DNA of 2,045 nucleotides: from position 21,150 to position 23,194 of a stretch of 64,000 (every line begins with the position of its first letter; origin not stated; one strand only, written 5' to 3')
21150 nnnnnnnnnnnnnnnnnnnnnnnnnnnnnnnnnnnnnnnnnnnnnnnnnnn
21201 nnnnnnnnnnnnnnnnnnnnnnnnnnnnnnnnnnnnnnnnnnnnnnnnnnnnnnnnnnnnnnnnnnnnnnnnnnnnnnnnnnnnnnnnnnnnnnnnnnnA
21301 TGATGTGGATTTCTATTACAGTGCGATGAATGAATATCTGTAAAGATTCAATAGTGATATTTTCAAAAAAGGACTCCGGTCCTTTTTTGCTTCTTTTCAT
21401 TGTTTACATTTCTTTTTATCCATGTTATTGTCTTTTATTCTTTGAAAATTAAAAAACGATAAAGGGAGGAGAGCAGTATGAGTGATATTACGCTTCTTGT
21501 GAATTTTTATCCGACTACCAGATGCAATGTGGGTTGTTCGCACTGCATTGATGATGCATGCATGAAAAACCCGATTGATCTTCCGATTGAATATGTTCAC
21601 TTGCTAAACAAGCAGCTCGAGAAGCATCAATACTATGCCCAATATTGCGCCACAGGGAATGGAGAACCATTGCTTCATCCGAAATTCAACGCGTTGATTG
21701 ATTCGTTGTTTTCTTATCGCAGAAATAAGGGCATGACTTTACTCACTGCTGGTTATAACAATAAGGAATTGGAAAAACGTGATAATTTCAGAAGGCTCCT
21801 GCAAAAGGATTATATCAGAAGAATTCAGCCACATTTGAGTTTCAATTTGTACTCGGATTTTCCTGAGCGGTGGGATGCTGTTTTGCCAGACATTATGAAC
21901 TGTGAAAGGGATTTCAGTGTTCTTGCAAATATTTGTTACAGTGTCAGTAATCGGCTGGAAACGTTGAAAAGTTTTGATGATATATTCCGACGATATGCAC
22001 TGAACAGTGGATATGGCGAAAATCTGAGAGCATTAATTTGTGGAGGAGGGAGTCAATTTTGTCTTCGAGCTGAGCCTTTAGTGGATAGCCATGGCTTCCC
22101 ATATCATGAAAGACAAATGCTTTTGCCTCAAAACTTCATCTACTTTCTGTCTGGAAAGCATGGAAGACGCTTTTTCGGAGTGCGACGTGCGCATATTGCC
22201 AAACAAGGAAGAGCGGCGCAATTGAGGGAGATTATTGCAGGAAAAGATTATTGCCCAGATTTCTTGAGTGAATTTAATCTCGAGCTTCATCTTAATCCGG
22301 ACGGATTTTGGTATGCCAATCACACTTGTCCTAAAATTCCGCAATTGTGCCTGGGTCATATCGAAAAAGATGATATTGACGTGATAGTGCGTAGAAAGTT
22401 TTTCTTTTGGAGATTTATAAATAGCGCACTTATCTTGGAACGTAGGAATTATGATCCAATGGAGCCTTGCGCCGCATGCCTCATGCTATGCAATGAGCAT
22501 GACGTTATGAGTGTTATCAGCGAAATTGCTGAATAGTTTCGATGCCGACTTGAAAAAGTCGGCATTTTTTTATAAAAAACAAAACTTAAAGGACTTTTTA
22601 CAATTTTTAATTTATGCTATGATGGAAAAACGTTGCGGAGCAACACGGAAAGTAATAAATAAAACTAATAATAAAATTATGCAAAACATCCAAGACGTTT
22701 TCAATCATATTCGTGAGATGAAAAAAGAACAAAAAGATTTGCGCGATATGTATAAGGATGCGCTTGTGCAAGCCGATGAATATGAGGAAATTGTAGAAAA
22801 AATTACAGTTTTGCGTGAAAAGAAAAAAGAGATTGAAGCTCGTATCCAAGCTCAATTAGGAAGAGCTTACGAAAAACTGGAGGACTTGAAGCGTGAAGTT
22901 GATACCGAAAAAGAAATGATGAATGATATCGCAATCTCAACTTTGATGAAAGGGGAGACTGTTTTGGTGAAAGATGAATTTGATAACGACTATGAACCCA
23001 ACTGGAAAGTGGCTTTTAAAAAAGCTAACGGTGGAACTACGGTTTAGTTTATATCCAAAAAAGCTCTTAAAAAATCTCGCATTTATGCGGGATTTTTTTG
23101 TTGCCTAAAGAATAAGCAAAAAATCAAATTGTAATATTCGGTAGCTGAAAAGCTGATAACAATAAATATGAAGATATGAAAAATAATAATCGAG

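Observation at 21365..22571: Terminator-insulated radical SAM/SPASM-like enzyme with no visible precursor peptide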

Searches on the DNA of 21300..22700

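Call 70: search_rna_families(source=window, start=21300, end=22700, threshold=evalue, max_evalue=1)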
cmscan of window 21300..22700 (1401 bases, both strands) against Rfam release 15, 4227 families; matches with E-value up to 1: 2.
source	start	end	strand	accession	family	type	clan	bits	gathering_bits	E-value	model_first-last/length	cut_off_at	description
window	22474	22567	+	RF01796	frnS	Gene; sRNA;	-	29.2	60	0.014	1-119/119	no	Fumarate/nitrate reductase regulator sRNA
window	22362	22542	+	RF01295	SCARNA7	Gene; snRNA; snoRNA; scaRNA;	-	16.8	65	0.14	1-330/330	no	Small Cajal body-specific RNA 7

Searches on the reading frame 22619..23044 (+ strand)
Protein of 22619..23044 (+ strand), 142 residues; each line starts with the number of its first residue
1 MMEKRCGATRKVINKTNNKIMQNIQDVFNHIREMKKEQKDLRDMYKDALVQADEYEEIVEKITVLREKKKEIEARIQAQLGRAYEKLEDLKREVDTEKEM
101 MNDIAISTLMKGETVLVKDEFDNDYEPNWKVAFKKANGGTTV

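Call 18: search_protein_families(library=pfam, proteins=[window:22619-23044:+], max_evalue=0.001)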
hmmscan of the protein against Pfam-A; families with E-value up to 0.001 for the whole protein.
window:22619-23044:+ (142 aa): 0 families

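Call 50: search_protein_families(library=padloc, proteins=[window:22619-23044:+], max_evalue=0.1)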
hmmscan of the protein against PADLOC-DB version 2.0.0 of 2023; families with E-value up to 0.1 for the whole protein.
window:22619-23044:+ (142 aa): 7 families
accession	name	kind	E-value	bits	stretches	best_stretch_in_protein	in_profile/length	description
PDLC00006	DruC1|DruC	-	3.6e-05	20.4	1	13-105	194-286/626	Unknown function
PDLC02716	PbeC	-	0.0067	12.9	1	11-130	200-318/639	PbeC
PDLC02709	PbeC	-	0.01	12.4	1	23-105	178-255/661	PbeC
PDLC03863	LmuB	-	0.011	12.5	1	10-105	343-438/610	-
PDLC02730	PbeC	-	0.013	12.3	1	10-124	407-516/651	PbeC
PDLC03859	LmuB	-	0.041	11.1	1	13-102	379-466/611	-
PDLC03867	LmuB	-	0.077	9.5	0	32-105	342-415/605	-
